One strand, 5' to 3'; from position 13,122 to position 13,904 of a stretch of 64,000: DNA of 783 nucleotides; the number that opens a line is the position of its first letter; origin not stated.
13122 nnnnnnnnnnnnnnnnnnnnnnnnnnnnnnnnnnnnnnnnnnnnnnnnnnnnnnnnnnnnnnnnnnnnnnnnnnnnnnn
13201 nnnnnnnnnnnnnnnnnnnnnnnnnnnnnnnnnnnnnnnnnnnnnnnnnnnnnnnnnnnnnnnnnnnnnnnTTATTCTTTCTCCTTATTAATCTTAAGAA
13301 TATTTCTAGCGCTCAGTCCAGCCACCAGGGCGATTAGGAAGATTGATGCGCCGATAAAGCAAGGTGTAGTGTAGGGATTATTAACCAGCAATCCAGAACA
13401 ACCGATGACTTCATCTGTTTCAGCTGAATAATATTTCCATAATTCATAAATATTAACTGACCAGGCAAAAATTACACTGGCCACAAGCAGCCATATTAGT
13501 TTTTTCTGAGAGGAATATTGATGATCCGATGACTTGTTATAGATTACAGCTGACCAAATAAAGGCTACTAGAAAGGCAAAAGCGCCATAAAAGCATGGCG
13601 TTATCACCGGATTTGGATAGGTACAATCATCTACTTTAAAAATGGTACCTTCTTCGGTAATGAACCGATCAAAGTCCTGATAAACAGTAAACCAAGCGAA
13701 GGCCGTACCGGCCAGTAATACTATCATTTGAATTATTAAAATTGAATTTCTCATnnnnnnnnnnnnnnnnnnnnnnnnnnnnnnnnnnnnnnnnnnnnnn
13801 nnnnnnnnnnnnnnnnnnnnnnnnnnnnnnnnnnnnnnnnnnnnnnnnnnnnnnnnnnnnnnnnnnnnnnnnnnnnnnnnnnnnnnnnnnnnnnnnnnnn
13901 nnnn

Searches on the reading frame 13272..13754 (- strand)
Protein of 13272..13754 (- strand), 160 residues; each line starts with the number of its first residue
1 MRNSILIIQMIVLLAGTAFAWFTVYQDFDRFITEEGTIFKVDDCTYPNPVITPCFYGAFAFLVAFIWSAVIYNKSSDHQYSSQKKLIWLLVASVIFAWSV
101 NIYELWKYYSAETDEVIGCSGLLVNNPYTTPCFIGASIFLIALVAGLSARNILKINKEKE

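Call 3: search_protein_families(library=pfam, proteins=[window:13272-13754:-], max_evalue=10)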
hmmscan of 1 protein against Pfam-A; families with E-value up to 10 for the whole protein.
window:13272-13754:- (160 aa): 3 families
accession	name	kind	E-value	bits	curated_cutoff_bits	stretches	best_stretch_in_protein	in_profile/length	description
PF00689.26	Cation_ATPase_C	-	0.89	9.8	27.3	2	55-145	60-137/175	Cation transporting ATPase, C-terminus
PF00902.23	TatC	-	5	7.3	25.1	0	5-85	98-180/208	Sec-independent protein translocase protein (TatC)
PF13567.11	DUF4131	-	8.3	6.5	31.6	1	53-102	4-47/165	Domain of unknown function (DUF4131)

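Call 4: search_protein_families(library=ncbifam, proteins=[window:13272-13754:-], max_evalue=10)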
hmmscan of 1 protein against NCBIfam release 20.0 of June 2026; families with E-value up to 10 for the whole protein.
window:13272-13754:- (160 aa): 1 family
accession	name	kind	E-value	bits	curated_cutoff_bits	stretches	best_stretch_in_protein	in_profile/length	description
NF005610.0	PRK07362.1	equivalog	0.011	14.4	585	1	39-137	18-114/474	NADP-dependent isocitrate dehydrogenase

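Call 6: find_homologous_proteins(query=window:13272-13754:-, max_evalue=0.001)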
Query window:13272-13754:- (160 aa): 69 proteins with E <= 0.001 among 213 candidates.
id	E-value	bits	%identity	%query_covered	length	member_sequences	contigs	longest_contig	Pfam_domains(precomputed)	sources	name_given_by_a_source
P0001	4.4e-102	357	100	100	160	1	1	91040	-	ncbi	ncbi:hypothetical protein ACFL04_01010 [Patescibacteria group bacterium]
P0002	1.9e-55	205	58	94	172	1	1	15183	-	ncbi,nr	ncbi:MAG: hypothetical protein HY341_03000 [Candidatus Kerfeldbacteria bacterium]|nr:hypothetical pr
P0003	1.7e-53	199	56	94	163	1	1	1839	-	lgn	-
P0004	6.8e-51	191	59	96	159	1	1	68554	-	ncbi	ncbi:MAG: hypothetical protein V1838_04875 [Patescibacteria group bacterium]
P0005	4.7e-49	185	56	93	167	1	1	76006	-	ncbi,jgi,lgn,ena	ncbi:MAG: hypothetical protein WC575_02675 [Patescibacteria group bacterium]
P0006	2.9e-48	182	56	93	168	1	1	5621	-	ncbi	-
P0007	5.5e-48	181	58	91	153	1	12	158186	-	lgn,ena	-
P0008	3.2e-46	175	59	86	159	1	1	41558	-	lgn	-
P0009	8.0e-46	174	54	94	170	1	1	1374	-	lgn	-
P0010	1.5e-45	173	60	91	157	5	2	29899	-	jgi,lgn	jgi:hypothetical protein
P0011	2.0e-45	173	56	86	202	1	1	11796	-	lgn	-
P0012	4.3e-45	172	56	85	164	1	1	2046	-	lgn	-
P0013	1.1e-44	170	49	99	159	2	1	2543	-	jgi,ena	-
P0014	9.3e-44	167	53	90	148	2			-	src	-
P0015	1.9e-43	166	55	88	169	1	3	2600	-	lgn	-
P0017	1.2e-42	164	54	81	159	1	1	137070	-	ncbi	-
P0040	8.2e-37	145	49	92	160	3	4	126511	-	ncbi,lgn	-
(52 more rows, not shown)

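Call 11: search_solved_structures(query=A1, max_evalue=10, show_alignments=3)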
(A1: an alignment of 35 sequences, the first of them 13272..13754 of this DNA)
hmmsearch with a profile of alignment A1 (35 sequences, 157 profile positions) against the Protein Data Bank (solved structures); distinct sequences matched with E-value up to 10: 0.

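Call 16: find_encoding_contigs(protein=P0007, flank=8000, max_places=2)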
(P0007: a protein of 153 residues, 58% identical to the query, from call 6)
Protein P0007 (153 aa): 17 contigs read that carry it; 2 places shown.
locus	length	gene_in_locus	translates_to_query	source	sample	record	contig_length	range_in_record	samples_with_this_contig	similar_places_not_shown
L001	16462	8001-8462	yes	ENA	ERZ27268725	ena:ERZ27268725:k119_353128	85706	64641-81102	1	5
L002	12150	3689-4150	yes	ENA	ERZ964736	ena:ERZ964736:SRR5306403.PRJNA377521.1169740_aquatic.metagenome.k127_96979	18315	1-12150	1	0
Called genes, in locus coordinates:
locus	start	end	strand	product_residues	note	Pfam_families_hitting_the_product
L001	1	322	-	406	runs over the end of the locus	PF00482:T2SSF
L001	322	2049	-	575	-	PF05157:MshEN, PF00437:T2SSE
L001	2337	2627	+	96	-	PF01541:GIY-YIG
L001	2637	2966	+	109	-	-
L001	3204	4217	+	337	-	PF02129:Peptidase_S15 (weak), PF20434:BD-FAE, PF00561:Abhydrolase_1, PF12146:Hydrolase_4 (weak), PF12697:Abhydrolase_6 (weak), PF00326:Peptidase_S9, PF01738:DLH, PF07859:Abhydrolase_3 (weak)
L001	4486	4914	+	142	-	PF00903:Glyoxalase, PF06983:3-dmu-9_3-mt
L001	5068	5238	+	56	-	-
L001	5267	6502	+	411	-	-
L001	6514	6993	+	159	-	PF03073:TspO_MBR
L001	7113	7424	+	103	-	PF00076:RRM_1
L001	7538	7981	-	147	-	PF07883:Cupin_2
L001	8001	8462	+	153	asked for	-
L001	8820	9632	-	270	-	PF02899:Phage_int_SAM_1 (weak), PF13495:Phage_int_SAM_4, PF00589:Phage_integrase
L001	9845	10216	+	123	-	-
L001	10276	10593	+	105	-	-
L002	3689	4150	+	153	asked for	-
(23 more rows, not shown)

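Call 17: find_encoding_contigs(protein=P0017, flank=8000, max_places=2)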
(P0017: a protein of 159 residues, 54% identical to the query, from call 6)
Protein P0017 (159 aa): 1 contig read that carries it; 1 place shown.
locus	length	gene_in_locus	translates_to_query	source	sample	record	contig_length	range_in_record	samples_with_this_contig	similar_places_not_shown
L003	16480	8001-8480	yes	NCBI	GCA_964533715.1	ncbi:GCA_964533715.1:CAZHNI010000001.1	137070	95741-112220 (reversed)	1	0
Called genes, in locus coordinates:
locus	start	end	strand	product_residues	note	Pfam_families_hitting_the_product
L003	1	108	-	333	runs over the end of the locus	-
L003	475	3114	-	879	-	PF02861:Clp_N, PF23569:NBD_SMAX1, PF00004:AAA, PF17871:AAA_lid_9, PF07724:AAA_2, PF00004:AAA, PF07728:AAA_5, PF10431:ClpB_D2-small, +10 more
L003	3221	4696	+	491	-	PF00702:Hydrolase, PF13419:HAD_2, PF13242:Hydrolase_like (weak), PF03808:Glyco_tran_WecG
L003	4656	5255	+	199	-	-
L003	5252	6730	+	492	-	PF00749:tRNA-synt_1c, PF19269:Anticodon_2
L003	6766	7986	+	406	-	PF01551:Peptidase_M23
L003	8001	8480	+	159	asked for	-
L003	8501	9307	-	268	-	PF12917:YfbR-like, PF13023:HD_3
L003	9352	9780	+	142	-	PF00293:NUDIX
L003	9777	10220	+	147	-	-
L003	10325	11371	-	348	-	PF02899:Phage_int_SAM_1, PF13495:Phage_int_SAM_4, PF00589:Phage_integrase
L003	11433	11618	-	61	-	-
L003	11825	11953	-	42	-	-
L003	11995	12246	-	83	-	-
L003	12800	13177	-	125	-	-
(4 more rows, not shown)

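Call 18: find_encoding_contigs(protein=P0040, flank=8000, max_places=2)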
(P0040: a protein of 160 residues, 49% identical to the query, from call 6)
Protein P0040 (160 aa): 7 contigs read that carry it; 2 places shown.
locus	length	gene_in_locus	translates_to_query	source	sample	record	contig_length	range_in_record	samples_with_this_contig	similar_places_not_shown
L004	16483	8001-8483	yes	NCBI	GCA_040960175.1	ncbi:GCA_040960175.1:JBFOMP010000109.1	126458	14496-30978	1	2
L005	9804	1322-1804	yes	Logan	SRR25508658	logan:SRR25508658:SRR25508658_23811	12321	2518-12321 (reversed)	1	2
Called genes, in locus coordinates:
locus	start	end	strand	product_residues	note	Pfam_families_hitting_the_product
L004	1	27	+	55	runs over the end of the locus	PF18893:DUF5652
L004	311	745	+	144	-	PF07963:N_methyl, PF08334:T2SSG (weak)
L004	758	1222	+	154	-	-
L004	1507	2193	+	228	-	-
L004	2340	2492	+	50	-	PF12647:RNHCP (weak)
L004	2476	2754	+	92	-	PF00708:Acylphosphatase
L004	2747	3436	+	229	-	PF01255:Prenyltransf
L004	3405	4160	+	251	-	PF00849:PseudoU_synth_2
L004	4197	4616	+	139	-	PF01245:Ribosomal_L19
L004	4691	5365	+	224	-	PF14528:LAGLIDADG_3 (faint)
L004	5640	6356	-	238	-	PF01545:Cation_efflux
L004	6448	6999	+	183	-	PF01923:Cob_adeno_trans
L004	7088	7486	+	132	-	PF01230:HIT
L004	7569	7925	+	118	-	-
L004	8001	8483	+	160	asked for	-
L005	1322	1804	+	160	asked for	-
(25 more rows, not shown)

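Call 19: predict_structure(alignment_id=A1)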
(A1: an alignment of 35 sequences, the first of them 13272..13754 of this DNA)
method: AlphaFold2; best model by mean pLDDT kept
length: 160 residues; sequences in the alignment: 35
mean_pLDDT: 93.0   pTM: 0.86
mean pLDDT of the five models: 93.0, 92.8, 92.0, 91.8, 91.7
residues with pLDDT >= 90: 128; 70-90: 30; 50-70: 2; < 50: 0
segments of 3 or more residues with pLDDT < 50: none
pLDDT, mean of each block of 10 residues (from residue 1): 88 98 95 92 87 95 98 94 98 97 93 79 87 96 98 93
secondary structure, 60 per line:
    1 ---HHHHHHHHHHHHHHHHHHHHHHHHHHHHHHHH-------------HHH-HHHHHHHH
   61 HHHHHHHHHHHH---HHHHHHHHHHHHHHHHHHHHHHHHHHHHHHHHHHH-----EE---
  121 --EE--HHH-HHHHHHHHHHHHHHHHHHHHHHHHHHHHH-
elements in order: H4-35 H53-72 H76-110 H131-159

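Call 22: search_protein_representatives(alignment_id=A1)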
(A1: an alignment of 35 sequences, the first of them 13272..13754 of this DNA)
Query: 35 sequences, 157 profile positions. Proteins with E-value up to 0.001 (for the whole library): 162; up to 1e-10: 131; up to 1e-30: 55. The best 150 are listed.
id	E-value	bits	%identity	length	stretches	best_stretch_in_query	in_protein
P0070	1.6e-60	219.7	-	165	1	3-154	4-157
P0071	3.7e-56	205.6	-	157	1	10-150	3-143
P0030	5.5e-56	205.0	-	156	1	2-154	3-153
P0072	1.6e-54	200.3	-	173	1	4-153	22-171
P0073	2.6e-52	193.1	-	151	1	2-151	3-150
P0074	9.7e-52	191.2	-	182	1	4-152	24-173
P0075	1.6e-50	187.2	-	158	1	1-149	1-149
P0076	1.5e-49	184.1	-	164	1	1-154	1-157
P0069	4.3e-49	182.6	-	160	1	4-150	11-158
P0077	1.8e-48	180.6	-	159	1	4-152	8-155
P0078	4.5e-47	176.0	-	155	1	4-152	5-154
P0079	2.4e-46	173.7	-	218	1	6-154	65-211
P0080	1.3e-45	171.3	-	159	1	2-152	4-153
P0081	1.3e-44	168.0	-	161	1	2-154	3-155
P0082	3.2e-44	166.8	-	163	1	2-151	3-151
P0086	7.1e-44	165.6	-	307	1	2-154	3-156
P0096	1.2e-41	158.5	-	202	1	3-152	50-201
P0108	2.0e-37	144.7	-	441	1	3-155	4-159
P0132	1.1e-28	116.3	-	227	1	3-151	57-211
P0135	9.1e-28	113.3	-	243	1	10-143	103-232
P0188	1.0e-12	64.4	-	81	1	87-152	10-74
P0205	2.3e-09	53.5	-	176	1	4-153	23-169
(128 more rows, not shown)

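Call 23: fold_search(model_id=the predicted structure, library=pdb)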
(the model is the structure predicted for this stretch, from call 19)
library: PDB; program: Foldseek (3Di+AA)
matches with E <= 10: 300; with E <= 0.001: 0
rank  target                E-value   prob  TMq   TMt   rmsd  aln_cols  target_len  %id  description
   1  8a6m_MODEL_1_A        9.1e-02  0.99  0.55  0.55   5.2       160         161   11  Phosphatidylserine-dependent synaptic vesicle membrane sculpting by synaptogyrin (released 2023-05-24)
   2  8odt_A                1.2e-01  0.25  0.24  0.18  23.9       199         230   12  Structure of TolQR complex from E.coli (released 2023-11-01)
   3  7d0j_L                3.7e-01  0.44  0.29  0.30   7.4       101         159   23  Photosystem I-LHCI-LHCII of Chlamydomonas reinhardtii (released 2021-03-03)
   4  8yvu_B                3.9e-01  0.35  0.35  0.35   8.2       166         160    9  structure of Ige receptor (released 2024-11-06)
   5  8k7t_B                3.9e-01  0.30  0.31  0.31   8.6       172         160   12  Mouse Fc epsilon RI in complex with mIgE Fc (released 2024-07-17)
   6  8d9o                  4.8e-01  0.38  0.37  0.31   9.9       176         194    9  De Novo Photosynthetic Reaction Center Protein in Apo-State (released 2022-09-28)
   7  6wvd                  5.7e-01  0.89  0.59  0.28   5.2       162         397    6  Human JAGN1 (released 2021-01-13)
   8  9az6_F                6.3e-01  0.33  0.30  0.27   8.7       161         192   14  F-actin-Talin(R13-DD) complex (released 2025-02-12)
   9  7wv9_R                7.0e-01  0.21  0.29  0.18   9.9       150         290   11  Allosteric modulator ZCZ011 binding to CP55940-bound cannabinoid receptor 1 in complex with Gi protein (released 2022-06-15)
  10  9ddo_B                7.4e-01  0.10  0.23  0.17  25.6       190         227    6  E. coli TonB-ExbBD TonB bound to ExbB chain C (released 2025-07-09)
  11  8y6w_R                8.2e-01  0.18  0.29  0.21  10.3       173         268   14  TUG-1375 and 4-CMTB-bound human FFA2 in complex with Gi (released 2025-04-02)
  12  8y81_B                8.7e-01  0.54  0.46  0.46   7.3       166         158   14  Structure of the ige-fc bound to its high affinity receptor fc(epsilon)ri (released 2024-07-10)
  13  5vju                  8.7e-01  0.33  0.41  0.35   8.4       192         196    6  De Novo Photosynthetic Reaction Center Protein Variant Equipped with His-Tyr H-bond, Heme B, and Cd(II) ions (released 2018-04-25)
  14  8gdz_R                9.2e-01  0.25  0.34  0.22  10.1       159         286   12  CryoEM structure of beta-2-adrenergic receptor in complex with nucleotide-free Gs heterotrimer (#1 of 20) (released 2024-03-06)
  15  8k8j_R                9.2e-01  0.18  0.28  0.19   9.6       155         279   10  Cannabinoid Receptor 1 bound to Fenofibrate coupling MiniGsq and Nb35 Complex (released 2024-02-14)
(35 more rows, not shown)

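Call 27: search_protein_families(library=pfam, proteins=[P0086, P0108, P0135, P0132, P0079, P0096, P0205, P0188], max_evalue=0.01)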
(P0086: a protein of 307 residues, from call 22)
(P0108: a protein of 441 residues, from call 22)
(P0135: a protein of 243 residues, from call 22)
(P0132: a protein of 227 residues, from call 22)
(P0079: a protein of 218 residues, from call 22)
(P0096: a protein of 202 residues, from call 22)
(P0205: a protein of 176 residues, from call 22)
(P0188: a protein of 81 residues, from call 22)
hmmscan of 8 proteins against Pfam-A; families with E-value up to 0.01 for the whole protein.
P0086 (307 aa): 1 family
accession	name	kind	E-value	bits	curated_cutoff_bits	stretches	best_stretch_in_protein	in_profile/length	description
PF00581.25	Rhodanese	-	8e-16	58.8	22.2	1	212-301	5-102/102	Rhodanese-like domain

P0108 (441 aa): 1 family
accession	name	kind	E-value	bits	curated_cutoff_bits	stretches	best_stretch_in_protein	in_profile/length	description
PF07963.17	N_methyl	-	1.5e-07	31.1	21.2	1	163-187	2-26/27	Prokaryotic N-terminal methylation motif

P0135 (243 aa): 0 families

P0132 (227 aa): 1 family
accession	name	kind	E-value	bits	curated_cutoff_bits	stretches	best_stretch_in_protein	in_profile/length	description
PF02628.20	COX15-CtaA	-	0.0078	15.7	29.9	0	50-160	104-198/322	Cytochrome oxidase assembly protein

P0079 (218 aa): 0 families

P0096 (202 aa): 0 families

P0205 (176 aa): 0 families

P0188 (81 aa): 0 families
